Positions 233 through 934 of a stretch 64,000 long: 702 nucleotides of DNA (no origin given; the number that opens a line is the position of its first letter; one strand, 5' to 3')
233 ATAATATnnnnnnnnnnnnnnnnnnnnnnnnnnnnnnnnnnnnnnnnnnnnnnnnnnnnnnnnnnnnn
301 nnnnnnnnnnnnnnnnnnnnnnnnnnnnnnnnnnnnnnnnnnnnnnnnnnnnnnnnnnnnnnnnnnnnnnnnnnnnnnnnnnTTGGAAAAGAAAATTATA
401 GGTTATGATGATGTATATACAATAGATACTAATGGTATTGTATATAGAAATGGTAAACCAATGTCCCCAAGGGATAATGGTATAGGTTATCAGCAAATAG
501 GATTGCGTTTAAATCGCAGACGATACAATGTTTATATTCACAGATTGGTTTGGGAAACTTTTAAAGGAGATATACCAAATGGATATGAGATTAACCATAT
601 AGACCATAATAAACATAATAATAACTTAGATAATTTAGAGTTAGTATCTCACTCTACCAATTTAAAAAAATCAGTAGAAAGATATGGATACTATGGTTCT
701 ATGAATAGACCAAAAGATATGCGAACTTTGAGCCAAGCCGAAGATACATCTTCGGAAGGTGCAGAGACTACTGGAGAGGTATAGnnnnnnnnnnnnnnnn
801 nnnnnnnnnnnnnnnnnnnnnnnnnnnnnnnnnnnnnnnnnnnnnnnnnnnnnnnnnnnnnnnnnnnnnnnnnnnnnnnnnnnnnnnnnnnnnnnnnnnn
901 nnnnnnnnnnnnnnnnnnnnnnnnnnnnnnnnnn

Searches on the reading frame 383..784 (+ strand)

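Call 56: search_protein_families(library=pfam, proteins=[window:383-784:+], max_evalue=0.01)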
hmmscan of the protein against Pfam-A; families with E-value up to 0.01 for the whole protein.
window:383-784:+ (133 aa): 1 family
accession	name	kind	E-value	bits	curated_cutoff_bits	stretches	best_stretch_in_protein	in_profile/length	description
PF13392.12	HNH_3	-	2.1e-17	62.9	24.8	1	50-93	1-44/46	HNH endonuclease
